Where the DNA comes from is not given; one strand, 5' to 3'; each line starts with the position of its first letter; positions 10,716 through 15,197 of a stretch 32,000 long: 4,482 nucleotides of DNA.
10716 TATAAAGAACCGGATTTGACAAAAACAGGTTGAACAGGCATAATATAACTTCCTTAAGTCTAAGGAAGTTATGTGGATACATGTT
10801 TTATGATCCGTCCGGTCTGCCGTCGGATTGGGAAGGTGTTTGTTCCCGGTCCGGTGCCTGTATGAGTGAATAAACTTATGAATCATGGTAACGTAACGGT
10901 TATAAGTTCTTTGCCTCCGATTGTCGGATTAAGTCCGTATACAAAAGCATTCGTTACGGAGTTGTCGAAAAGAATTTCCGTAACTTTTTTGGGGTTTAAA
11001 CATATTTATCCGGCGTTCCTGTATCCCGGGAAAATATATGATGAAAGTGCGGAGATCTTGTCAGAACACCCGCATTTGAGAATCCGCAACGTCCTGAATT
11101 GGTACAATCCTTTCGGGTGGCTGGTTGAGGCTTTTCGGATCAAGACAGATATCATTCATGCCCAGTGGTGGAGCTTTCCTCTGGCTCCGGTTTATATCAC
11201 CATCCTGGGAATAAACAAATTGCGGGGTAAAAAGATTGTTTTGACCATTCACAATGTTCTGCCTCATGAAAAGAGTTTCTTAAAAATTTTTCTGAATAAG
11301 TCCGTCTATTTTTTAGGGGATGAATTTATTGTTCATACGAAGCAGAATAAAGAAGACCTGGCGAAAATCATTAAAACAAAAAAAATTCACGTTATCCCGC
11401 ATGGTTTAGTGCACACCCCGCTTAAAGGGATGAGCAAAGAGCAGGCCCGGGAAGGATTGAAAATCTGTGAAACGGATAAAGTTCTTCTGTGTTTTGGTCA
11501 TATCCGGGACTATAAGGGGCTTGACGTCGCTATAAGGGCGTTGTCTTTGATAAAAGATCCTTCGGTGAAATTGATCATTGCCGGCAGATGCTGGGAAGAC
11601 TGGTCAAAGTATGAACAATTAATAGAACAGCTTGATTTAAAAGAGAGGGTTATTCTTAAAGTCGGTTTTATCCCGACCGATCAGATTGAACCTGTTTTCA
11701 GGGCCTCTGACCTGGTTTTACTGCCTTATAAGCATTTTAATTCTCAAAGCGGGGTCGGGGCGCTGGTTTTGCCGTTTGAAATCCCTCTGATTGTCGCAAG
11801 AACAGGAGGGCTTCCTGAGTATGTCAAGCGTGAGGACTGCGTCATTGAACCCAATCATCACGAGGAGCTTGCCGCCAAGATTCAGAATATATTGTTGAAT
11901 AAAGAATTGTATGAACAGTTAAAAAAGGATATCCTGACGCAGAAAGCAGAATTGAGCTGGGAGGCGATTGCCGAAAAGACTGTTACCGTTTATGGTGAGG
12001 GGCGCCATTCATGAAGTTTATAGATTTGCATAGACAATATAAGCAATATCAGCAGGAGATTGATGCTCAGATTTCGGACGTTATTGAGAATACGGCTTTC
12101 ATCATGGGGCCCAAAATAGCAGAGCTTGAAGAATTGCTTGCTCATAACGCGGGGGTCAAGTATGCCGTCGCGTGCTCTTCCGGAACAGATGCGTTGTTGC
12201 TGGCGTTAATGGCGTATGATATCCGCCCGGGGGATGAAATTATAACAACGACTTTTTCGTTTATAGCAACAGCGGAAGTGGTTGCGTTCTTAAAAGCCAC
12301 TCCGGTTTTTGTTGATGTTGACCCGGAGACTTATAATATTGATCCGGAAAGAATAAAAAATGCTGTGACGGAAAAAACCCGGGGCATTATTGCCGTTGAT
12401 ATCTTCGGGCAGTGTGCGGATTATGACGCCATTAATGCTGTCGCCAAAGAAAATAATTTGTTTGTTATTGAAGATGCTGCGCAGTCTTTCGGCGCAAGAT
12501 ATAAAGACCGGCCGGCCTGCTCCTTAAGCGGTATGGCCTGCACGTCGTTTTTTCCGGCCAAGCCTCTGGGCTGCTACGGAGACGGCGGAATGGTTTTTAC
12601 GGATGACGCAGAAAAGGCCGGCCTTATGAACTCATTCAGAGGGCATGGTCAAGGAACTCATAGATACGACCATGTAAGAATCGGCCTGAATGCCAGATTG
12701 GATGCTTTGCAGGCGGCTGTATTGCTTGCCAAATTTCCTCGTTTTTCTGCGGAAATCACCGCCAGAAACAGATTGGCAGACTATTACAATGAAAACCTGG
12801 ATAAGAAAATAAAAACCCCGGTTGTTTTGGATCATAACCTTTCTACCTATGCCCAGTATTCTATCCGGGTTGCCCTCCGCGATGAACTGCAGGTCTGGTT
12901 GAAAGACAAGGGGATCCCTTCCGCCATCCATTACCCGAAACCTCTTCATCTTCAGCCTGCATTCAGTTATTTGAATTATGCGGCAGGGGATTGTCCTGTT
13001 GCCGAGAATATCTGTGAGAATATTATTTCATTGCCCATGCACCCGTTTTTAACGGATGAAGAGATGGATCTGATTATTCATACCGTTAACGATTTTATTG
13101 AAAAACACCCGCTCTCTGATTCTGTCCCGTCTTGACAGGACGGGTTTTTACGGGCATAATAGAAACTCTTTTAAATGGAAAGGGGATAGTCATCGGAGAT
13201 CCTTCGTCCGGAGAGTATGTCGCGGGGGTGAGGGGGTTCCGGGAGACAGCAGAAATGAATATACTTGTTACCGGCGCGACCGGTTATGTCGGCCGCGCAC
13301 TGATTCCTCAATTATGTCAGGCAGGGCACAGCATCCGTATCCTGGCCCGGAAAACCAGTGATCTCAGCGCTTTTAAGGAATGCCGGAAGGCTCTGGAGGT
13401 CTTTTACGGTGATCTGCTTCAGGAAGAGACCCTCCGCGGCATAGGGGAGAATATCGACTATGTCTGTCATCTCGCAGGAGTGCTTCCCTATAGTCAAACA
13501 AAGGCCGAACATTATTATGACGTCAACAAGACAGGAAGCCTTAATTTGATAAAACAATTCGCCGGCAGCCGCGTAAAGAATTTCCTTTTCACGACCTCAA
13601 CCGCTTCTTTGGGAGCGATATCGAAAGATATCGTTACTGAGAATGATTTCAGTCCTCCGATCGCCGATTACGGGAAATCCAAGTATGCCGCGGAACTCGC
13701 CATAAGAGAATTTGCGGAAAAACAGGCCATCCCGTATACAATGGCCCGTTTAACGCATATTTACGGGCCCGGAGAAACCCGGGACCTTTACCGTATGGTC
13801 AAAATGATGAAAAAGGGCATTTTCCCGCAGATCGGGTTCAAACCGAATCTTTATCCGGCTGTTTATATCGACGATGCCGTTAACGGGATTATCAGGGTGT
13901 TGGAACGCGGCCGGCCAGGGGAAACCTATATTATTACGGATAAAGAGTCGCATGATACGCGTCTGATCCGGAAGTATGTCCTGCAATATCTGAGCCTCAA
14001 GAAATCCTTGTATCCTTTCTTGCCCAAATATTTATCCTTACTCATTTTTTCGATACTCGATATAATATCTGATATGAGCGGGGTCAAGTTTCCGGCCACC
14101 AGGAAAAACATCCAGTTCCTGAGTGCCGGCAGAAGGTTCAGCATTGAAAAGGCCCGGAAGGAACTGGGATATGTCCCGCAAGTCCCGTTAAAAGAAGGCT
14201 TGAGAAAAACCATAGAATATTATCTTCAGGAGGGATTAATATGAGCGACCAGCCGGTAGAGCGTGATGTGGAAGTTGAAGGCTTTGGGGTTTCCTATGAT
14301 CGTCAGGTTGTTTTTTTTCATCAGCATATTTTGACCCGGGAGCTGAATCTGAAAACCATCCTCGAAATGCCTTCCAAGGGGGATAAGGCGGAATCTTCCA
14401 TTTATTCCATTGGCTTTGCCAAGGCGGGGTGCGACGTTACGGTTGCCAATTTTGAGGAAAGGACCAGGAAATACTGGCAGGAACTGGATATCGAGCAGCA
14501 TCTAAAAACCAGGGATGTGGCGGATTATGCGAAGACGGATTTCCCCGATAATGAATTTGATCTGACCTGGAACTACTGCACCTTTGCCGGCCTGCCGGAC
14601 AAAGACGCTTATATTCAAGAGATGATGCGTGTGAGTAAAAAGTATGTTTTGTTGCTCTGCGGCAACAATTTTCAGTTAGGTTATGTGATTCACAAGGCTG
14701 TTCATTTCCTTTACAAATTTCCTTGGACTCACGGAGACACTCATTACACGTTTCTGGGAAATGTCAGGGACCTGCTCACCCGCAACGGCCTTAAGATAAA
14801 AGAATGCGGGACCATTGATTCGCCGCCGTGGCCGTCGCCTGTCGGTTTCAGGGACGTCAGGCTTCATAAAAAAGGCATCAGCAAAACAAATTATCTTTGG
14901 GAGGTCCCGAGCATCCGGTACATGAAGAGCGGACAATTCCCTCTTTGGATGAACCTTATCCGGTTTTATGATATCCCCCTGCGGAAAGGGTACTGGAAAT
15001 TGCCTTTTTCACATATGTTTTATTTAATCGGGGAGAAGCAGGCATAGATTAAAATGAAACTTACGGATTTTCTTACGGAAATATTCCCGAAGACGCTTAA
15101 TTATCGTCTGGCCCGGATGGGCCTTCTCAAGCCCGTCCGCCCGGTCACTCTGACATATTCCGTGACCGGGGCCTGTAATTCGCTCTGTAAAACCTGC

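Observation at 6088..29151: Possible self-contained surface-glycoprotein system: giant target protein, a 16-kb modified nonulosonate glycan locus and a convergent GT-C transferase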

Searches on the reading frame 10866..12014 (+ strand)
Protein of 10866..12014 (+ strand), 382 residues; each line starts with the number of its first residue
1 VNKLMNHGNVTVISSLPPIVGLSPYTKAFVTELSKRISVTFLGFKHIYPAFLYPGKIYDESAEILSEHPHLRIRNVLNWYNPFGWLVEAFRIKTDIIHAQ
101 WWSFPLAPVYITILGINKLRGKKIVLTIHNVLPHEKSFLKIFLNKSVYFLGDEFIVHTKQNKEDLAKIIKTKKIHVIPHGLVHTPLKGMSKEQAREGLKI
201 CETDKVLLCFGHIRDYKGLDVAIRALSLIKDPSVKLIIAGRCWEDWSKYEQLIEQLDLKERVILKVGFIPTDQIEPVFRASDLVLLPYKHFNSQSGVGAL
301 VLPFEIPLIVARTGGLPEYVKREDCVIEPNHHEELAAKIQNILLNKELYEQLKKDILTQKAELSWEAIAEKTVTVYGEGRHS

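Call 3: search_protein_families(library=pfam, proteins=[window:10866-12014:+], max_evalue=0.01)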
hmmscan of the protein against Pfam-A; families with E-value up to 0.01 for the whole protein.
window:10866-12014:+ (382 aa): 5 families
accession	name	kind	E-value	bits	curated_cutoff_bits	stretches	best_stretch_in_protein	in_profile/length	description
PF00534.26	Glycos_transf_1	-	9.9e-24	84.2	26.4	1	191-354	2-167/172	Glycosyl transferases group 1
PF13692.12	Glyco_trans_1_4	-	9.2e-17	62.1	27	1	205-344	2-141/142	Glycosyl transferases group 1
PF13439.12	Glyco_transf_4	-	6.4e-10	39.8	28.5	1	22-181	4-166/170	Glycosyltransferase Family 4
PF08323.17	Glyco_transf_5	-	0.0015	18.7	22.7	1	90-131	125-168/239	Starch synthase catalytic domain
PF13524.12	Glyco_trans_1_2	-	0.0033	17.8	25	0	232-367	13-137/144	Glycosyl transferase-like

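Call 5: search_protein_families(library=ncbifam, proteins=[window:10866-12014:+], max_evalue=0.001)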
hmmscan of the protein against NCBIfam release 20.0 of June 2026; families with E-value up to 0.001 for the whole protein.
window:10866-12014:+ (382 aa): 20 families
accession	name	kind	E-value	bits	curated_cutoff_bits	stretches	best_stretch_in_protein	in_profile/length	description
TIGR03449.1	mycothiol_MshA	equivalog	6e-17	61.6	462.5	1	150-378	164-402/406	D-inositol-3-phosphate glycosyltransferase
TIGR04157.1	glyco_rSAM_CFB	subfamily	1.8e-16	60.2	400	1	144-356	163-376/406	TIGR04157 family glycosyltransferase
NF046085.1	XrtY_assoc_Gly1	equivalog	2.3e-14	53.1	400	1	120-375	131-380/387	XrtY-associated glycosyltransferase XYAG1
NF047684.1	TeichurnBiosyTuaC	equivalog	1e-13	51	550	1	90-362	105-370/391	teichuronic acid biosynthesis protein TuaC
TIGR03999.1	thiol_BshA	equivalog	1.5e-13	50.5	273.7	1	162-376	156-370/375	N-acetyl-alpha-D-glucosaminyl L-malate synthase BshA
NF038295.1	EPS_HpsP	equivalog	9.3e-12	44.6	550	1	169-377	174-385/388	hormogonium polysaccharide biosynthesis glycosyltransferase HpsP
NF012028.0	PRK15484.1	subfamily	9.8e-12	44.6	618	1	155-371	144-370/380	lipopolysaccharide N-acetylglucosaminyltransferase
TIGR02095.1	glgA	subfamily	1.1e-10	40.9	328.45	1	193-376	281-474/477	glycogen/starch synthase, ADP-glucose type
TIGR02149.1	glgA_Coryne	subfamily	2.8e-10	39.9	302.4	1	93-377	83-388/391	glycogen synthase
NF038298.1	EPS_HpsO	equivalog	3.2e-10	39.3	575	1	95-376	91-384/388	hormogonium polysaccharide biosynthesis glycosyltransferase HpsO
NF041010.1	glycosy_Agl16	equivalog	4.1e-10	39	575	1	109-378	94-350/352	glycosylation protein Agl16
TIGR04047.1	MSMEG_0565_glyc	hypoth_equivalog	1.7e-09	37.3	259.85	1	122-377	111-372/373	MSMEG_0565 family glycosyltransferase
TIGR04063.1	stp3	hypoth_equivalog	6.1e-09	35.2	442.05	1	165-376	173-392/397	TIGR04063 family PEP-CTERM/XrtA system glycosyltransferase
NF041876.1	EPS_EpsE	equivalog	1.5e-08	34.3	400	1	171-354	185-370/389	exopolysaccharide biosynthesis GT4 family glycosyltransferase EpsE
NF049988.1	MGlcDAGSynMgs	equivalog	5e-07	29.4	400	1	129-378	133-386/398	alpha-monoglucosyldiacylglycerol synthase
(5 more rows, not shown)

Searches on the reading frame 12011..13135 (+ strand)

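Call 3: search_protein_families(library=pfam, proteins=[window:12011-13135:+], max_evalue=0.01)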
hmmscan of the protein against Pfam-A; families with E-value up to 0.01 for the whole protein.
window:12011-13135:+ (374 aa): 5 families
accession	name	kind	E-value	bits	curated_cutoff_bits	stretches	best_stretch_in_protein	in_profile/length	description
PF01041.23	DegT_DnrJ_EryC1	-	8.3e-110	367.8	19.8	1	14-359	4-359/360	DegT/DnrJ/EryC1/StrS aminotransferase family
PF00155.27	Aminotran_1_2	-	5e-08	33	19.7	1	34-157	41-187/361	Aminotransferase class I and II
PF00266.25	Aminotran_5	-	6.8e-07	29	21.5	1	39-163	48-183/371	Aminotransferase class-V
PF01212.27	Beta_elim_lyase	-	1e-06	28.8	27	1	33-160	31-173/288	Beta-eliminating lyase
PF01053.26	Cys_Met_Meta_PP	-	3.3e-06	26.4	27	1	32-157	50-175/381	Cys/Met metabolism PLP-dependent enzyme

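Call 5: search_protein_families(library=ncbifam, proteins=[window:12011-13135:+], max_evalue=0.001)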
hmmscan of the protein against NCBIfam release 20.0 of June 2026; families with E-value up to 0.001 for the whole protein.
window:12011-13135:+ (374 aa): 31 families (the best 25 are shown)
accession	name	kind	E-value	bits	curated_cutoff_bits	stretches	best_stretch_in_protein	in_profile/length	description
TIGR03588.1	PseC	equivalog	3.2e-68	230.4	423.5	1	14-361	11-378/380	UDP-4-amino-4,6-dideoxy-N-acetyl-beta-L-altrosamine transaminase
NF008687.0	PRK11706.1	equivalog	2.1e-57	194.6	375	1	38-363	35-374/375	dTDP-4-amino-4,6-dideoxygalactose transaminase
NF008658.2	PRK11658.1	equivalog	1.1e-56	192.2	631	1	14-364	14-378/379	UDP-4-amino-4-deoxy-L-arabinose aminotransferase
TIGR04181.1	NHT_00031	hypoth_equivalog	8.5e-54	182.8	420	1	21-342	16-357/359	LegC family aminotransferase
TIGR04427.1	PLP_DesI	equivalog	2.6e-46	158.5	650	1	32-355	50-375/390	dTDP-4-dehydro-6-deoxyglucose aminotransferase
TIGR02379.1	ECA_wecE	subfamily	4.4e-46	157.4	434.85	1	39-363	36-375/376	dTDP-4-amino-4,6-dideoxy-D-glucose transaminase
NF011936.0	PRK15407.1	equivalog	3.1e-45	154.7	423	2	28-214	59-252/440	lipopolysaccharide biosynthesis protein RfbH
TIGR01977.1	am_tr_V_EF2568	hypoth_equivalog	9.9e-10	38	377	1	35-206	45-222/376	cysteine desulfurase family protein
NF004621.0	PRK05957.1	equivalog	3.7e-08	32.5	498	1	53-159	92-203/389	pyridoxal phosphate-dependent aminotransferase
NF006096.0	PRK08248.1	equivalog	9.4e-08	31.1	726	1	30-157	60-187/431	homocysteine synthase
NF004770.0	PRK06108.1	subfamily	9.9e-08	31.2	422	1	47-127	94-175/396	pyridoxal phosphate-dependent aminotransferase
NF009079.0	PRK12414.1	subfamily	3.5e-07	29.6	481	1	56-128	97-168/384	methionine aminotransferase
NF002878.0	PRK03321.1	subfamily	5.5e-07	28.6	374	1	36-127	59-150/352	histidinol-phosphate transaminase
NF005817.0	PRK07683.1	equivalog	5.8e-07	28.5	575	1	59-156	99-201/387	aminotransferase A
NF006488.0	PRK08912.1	equivalog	7e-07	28.5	498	1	54-128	92-165/387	aminotransferase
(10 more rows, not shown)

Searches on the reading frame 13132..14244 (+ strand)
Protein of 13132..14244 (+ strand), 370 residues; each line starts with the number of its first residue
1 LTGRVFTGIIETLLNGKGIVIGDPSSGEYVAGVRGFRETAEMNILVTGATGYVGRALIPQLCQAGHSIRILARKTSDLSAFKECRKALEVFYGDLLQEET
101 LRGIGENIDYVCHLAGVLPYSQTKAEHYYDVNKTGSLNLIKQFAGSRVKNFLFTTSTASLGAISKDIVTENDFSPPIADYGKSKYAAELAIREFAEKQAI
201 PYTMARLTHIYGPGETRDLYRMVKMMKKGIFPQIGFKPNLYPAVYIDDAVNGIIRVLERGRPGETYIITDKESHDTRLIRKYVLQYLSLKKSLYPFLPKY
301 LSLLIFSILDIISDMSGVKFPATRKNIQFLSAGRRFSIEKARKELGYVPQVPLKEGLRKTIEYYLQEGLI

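Call 3: search_protein_families(library=pfam, proteins=[window:13132-14244:+], max_evalue=0.01)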
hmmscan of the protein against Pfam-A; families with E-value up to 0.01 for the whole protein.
window:13132-14244:+ (370 aa): 9 families
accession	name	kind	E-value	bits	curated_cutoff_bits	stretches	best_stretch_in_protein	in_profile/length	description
PF01370.27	Epimerase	-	1e-34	120.4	20.9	1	44-268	1-239/240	NAD dependent epimerase/dehydratase family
PF16363.11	GDP_Man_Dehyd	-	5.5e-24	85.7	27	1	45-279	1-258/332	GDP-mannose 4,6 dehydratase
PF01073.25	3Beta_HSD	-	5.7e-20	71.9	22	1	45-253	1-225/280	3-beta hydroxysteroid dehydrogenase/isomerase family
PF07993.18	NAD_binding_4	-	6.1e-13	48.9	20.1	1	46-233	1-237/258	Male sterility protein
PF13460.12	NAD_binding_10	-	1.9e-12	47.8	27.2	1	48-216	1-152/184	NAD(P)H-binding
PF04321.23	RmlD_sub_bind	-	6.7e-10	38.9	27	1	42-227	1-168/287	RmlD substrate binding domain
PF05368.20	NmrA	-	4.3e-08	33.6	27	1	43-225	4-163/298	NmrA-like family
PF02719.21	Polysacc_synt_2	-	4.6e-06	26.5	20.2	1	44-198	1-156/293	Polysaccharide biosynthesis protein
PF00106.31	adh_short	-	0.0052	16.7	26.6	0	44-144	3-120/195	short chain dehydrogenase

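Call 5: search_protein_families(library=ncbifam, proteins=[window:13132-14244:+], max_evalue=0.001)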
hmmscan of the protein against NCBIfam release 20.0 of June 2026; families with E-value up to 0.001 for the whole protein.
window:13132-14244:+ (370 aa): 39 families (the best 25 are shown)
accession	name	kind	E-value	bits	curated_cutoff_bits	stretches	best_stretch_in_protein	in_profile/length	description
TIGR03466.1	HpnA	hypoth_equivalog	2.2e-33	115.5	367.65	1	43-369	2-326/327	hopanoid-associated sugar epimerase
NF042422.1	oxyalk_red_OleD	equivalog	1.2e-23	84.1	580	1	42-360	1-324/329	2-alkyl-3-oxoalkanoate reductase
NF052578.1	StrlDmthSdmBMthl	equivalog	2.9e-21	76.6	600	1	42-370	1-328/328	sterol demethylase protein SdmB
TIGR01179.1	galE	equivalog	2.9e-21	75.7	262.3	1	43-209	1-175/332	UDP-glucose 4-epimerase GalE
NF042423.1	oxyalk_red_Shew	equivalog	5e-21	75.1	580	1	43-359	10-330/331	2-alkyl-3-oxoalkanoate reductase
TIGR01181.1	dTDP_gluc_dehyt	equivalog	1.1e-20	73.9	365.1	1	43-367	1-314/321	dTDP-glucose 4,6-dehydratase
TIGR04180.1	EDH_00030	hypoth_equivalog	1.9e-19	69.8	475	1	44-215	1-180/297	NAD-dependent 4,6-dehydratase LegB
TIGR01746.1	Thioester-redct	subfamily_domain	6e-15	55.3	213.35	1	43-270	1-263/371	thioester reductase domain-containing protein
NF007956.0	PRK10675.1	subfamily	1.7e-14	53.7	394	1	42-196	1-165/338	UDP-glucose 4-epimerase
NF043036.1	ErythonDh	equivalog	2.3e-13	50.1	325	1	42-209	1-178/321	D-erythronate dehydrogenase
TIGR02197.1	heptose_epim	equivalog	6.2e-12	45.3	274.6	1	44-216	1-176/316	ADP-glyceromanno-heptose 6-epimerase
TIGR01777.1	yfcH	hypoth_equivalog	9.2e-11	41.8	207.35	1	44-259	1-213/292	TIGR01777 family oxidoreductase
NF041293.1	G6PDh_Azf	equivalog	1e-10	41.5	400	1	43-166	4-125/252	NAD-dependent glucose-6-phosphate dehydrogenase Azf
NF047837.1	UDPAcbARedWbcJ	equivalog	5.4e-10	38.7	500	1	42-267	1-194/372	UDP-2-acetamido-2,6-beta-L-arabino-hexul-4-ose reductase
NF058621.1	DiazavRedAvaA7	equivalog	1.1e-09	38.4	400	1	42-274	1-236/304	3-diazoavenalumate denitrifying reductase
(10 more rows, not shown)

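Call 33: search_solved_structures(query=window:13132-14244:+, max_evalue=0.00001)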
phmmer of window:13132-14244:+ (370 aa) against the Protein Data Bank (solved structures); distinct sequences matched with E-value up to 0.00001: 82 (the best 60 are shown).
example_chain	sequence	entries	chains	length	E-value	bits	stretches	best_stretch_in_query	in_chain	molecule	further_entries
3wj7_A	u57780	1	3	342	1.8e-23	86.5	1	41-368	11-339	Putative oxidoreductase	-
4zrm_A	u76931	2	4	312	3.1e-20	75.9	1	41-261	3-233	UDP-glucose 4-epimerase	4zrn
8rdg_A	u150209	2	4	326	6.2e-17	65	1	42-269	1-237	SDR family NAD(P)-dependent oxidoreductase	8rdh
8rdi_A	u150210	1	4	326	2.2e-16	63.2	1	42-269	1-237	SDR family NAD(P)-dependent oxidoreductase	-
6pmh_A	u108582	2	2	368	3.8e-16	62.4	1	36-223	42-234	UDP-glucose 4-epimerase related protein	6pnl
5u4q_A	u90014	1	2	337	1.8e-15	60.2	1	42-258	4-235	dTDP-glucose 4,6-dehydratase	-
2c20_A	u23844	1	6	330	5e-14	55.5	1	43-212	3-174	UDP-GLUCOSE 4-EPIMERASE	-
9ar1_A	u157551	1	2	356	9.2e-14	54.6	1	40-293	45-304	dTDP-glucose 4,6-dehydratase related protein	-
8w3u_A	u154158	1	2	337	1.5e-13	53.9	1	42-293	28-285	dTDP-glucose 4,6-dehydratase related protein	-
1lrj_A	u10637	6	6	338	1.7e-13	53.8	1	42-207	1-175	UDP-glucose 4-epimerase | UDP-GALACTOSE 4-EPIMERASE | UDP-GALACTOSE-4-EPIMERASE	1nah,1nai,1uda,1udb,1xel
1lrk_A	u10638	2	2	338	1.7e-13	53.8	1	42-207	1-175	UDP-glucose 4-epimerase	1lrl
1udc_A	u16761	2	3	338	1.7e-13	53.7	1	42-207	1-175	UDP-GALACTOSE-4-EPIMERASE | UDP-GALACTOSE 4-EPIMERASE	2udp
5gy7_A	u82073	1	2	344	1.7e-13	53.7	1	42-207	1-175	UDP-glucose 4-epimerase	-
1kvs_A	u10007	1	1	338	2.8e-13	53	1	42-207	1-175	UDP-GALACTOSE 4-EPIMERASE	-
1kvq_A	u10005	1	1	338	4.1e-13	52.5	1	42-207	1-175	UDP-GALACTOSE 4-EPIMERASE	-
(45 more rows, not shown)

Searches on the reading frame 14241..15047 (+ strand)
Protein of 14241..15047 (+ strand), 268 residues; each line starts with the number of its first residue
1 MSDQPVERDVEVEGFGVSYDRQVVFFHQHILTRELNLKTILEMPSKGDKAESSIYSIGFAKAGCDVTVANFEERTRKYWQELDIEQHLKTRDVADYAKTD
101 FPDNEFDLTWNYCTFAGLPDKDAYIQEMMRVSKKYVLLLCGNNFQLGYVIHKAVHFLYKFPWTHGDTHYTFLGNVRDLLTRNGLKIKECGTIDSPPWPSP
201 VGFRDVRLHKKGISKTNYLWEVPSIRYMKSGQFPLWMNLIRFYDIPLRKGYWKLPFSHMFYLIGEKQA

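Call 3: search_protein_families(library=pfam, proteins=[window:14241-15047:+], max_evalue=0.01)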
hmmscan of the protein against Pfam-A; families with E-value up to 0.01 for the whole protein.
window:14241-15047:+ (268 aa): 3 families
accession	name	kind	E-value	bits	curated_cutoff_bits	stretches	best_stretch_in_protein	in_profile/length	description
PF08241.18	Methyltransf_11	-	1e-06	29.7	21.2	1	57-134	12-89/95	Methyltransferase domain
PF13847.12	Methyltransf_31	-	0.0012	19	27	1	86-139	56-108/145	Methyltransferase domain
PF13649.12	Methyltransf_25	-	0.0017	19.4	27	1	59-133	15-94/97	Methyltransferase domain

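Call 5: search_protein_families(library=ncbifam, proteins=[window:14241-15047:+], max_evalue=0.001)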
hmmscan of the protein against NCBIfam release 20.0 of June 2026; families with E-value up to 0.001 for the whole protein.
window:14241-15047:+ (268 aa): 1 family
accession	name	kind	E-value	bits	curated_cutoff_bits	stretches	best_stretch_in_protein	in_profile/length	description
NF045882.1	PLipidMtase_Leg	equivalog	3.4e-06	27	390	1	59-144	64-147/207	phospholipid N-methyltransferase PmtA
